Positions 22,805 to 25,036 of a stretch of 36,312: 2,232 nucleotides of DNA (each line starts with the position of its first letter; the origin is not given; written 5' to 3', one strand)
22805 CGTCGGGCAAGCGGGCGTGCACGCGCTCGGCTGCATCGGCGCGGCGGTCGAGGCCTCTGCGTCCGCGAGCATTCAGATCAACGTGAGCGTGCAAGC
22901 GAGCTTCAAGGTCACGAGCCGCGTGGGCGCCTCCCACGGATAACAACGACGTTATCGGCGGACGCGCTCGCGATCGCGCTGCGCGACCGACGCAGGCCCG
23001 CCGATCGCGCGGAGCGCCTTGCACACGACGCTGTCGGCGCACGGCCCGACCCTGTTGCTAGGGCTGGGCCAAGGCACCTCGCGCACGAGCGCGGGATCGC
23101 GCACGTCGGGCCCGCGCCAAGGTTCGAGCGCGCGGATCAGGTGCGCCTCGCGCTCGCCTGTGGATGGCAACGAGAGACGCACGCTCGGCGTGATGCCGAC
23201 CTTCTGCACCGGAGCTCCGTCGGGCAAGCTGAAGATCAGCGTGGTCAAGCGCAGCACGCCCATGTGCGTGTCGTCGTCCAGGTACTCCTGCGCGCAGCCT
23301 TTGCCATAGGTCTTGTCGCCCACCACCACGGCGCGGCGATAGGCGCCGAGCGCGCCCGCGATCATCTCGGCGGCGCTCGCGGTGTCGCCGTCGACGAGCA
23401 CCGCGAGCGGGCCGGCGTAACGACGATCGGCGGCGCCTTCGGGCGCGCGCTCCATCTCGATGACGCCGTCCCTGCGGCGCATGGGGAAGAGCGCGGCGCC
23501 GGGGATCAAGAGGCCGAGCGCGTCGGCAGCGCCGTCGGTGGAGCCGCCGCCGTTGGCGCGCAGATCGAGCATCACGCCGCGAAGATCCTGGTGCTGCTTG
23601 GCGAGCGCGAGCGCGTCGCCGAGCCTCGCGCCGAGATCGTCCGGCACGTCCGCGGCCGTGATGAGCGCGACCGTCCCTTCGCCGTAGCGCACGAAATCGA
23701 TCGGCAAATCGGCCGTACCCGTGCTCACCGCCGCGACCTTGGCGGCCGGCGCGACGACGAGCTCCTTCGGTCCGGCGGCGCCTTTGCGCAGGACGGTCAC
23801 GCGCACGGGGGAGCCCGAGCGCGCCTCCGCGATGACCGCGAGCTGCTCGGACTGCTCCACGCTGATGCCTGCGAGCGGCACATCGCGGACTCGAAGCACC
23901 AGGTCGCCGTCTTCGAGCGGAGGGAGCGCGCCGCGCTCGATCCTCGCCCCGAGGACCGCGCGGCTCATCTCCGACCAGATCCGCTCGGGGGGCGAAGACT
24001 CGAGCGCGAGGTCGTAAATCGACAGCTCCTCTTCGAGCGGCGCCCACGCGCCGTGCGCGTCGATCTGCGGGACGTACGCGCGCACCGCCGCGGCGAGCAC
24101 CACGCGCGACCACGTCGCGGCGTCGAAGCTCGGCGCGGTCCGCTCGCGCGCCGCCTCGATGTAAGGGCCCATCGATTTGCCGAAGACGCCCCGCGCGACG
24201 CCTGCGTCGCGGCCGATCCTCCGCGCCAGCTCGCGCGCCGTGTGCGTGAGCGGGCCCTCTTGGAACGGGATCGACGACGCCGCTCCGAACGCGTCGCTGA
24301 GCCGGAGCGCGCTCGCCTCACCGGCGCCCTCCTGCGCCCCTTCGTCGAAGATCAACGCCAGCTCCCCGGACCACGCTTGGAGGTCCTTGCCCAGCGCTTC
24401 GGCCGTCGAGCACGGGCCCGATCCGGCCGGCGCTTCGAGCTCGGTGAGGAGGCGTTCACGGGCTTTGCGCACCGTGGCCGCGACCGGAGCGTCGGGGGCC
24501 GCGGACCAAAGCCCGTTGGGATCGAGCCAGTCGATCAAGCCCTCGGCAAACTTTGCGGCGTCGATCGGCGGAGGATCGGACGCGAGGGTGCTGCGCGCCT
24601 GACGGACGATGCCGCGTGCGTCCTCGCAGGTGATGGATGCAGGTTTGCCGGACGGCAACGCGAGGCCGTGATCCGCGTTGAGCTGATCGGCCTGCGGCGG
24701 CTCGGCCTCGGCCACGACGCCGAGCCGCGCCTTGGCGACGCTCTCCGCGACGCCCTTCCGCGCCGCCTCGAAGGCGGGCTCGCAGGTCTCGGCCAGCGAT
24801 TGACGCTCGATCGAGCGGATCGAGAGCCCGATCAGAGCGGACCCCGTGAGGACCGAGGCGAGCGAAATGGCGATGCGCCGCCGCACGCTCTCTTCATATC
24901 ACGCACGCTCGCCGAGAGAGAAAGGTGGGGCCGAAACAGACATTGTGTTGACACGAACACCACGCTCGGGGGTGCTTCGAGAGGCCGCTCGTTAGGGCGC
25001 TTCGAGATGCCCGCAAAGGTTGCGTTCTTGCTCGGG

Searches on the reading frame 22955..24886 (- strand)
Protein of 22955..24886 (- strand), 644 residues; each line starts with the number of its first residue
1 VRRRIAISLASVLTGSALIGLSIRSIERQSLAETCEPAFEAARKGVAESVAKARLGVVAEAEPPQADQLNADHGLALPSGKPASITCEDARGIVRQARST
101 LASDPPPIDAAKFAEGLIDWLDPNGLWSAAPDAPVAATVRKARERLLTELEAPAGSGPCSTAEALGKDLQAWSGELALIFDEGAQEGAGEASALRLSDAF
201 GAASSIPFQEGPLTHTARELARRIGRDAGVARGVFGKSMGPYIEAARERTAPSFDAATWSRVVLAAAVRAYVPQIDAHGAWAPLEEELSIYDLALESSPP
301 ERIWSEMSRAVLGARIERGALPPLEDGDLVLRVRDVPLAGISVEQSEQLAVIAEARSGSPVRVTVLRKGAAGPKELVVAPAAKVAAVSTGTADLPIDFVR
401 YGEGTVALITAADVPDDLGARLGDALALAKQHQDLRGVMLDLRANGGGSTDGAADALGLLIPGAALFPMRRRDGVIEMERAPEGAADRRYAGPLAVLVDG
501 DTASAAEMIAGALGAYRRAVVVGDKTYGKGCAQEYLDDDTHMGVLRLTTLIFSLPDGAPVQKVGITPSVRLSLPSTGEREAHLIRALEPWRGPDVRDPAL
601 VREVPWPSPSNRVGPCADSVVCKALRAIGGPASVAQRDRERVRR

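Call 17: search_protein_families(library=pfam, proteins=[window:22955-24886:-], max_evalue=0.001)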
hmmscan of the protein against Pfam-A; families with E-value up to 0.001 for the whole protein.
window:22955-24886:- (644 aa): 1 family
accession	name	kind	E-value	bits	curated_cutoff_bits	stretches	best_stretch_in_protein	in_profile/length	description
PF03572.23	Peptidase_S41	-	4.6e-30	104.8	24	1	421-569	17-163/165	Peptidase family S41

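Call 40: search_protein_families(library=ncbifam, proteins=[window:22955-24886:-], max_evalue=0.00001)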
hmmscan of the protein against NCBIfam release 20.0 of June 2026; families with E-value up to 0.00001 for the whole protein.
window:22955-24886:- (644 aa): 10 families
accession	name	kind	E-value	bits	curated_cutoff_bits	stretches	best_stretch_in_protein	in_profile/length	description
TIGR00225.1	prc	subfamily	5.9e-31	107.7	218.6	1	325-577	81-320/335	C-terminal processing peptidase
TIGR03900.1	prc_long_Delta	hypoth_equivalog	1.4e-25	89.4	660.95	1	358-584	200-417/973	MXAN_5808 family serine peptidase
NF051464.1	tail_spec_CT441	exception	9.4e-24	84.1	700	1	324-568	277-522/645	tail-specific protease Tsp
NF052377.1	lmo1851_S41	exception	5e-22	78.2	725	1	325-575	137-371/468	lmo1851 family serine protease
NF008388.1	PRK11186.1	exception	5.1e-22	78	825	1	431-571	381-526/663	carboxy terminal-processing peptidase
NF045590.1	Cterm_S41_CtpC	exception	1.5e-21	76.7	665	1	328-576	151-383/418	carboxyl-terminal processing protease CtpC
NF045591.1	Cterm_S41_CtpZ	exception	3.1e-21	75.6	525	1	422-578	230-381/403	carboxyl-terminal processing protease CtpZ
NF045589.1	Cterm_S41_CtpB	exception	2.7e-19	69.1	633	1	326-578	150-387/416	carboxyl-terminal processing protease CtpB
NF045588.1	Cterm_S41_CtpA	exception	1e-18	67.4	625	1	431-573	240-378/401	carboxyl-terminal processing protease CtpA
NF058627.1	S41_Gfo1087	equivalog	6.1e-07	28.7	455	0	496-539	333-376/489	GFO_1087 family putative carboxy terminal peptidase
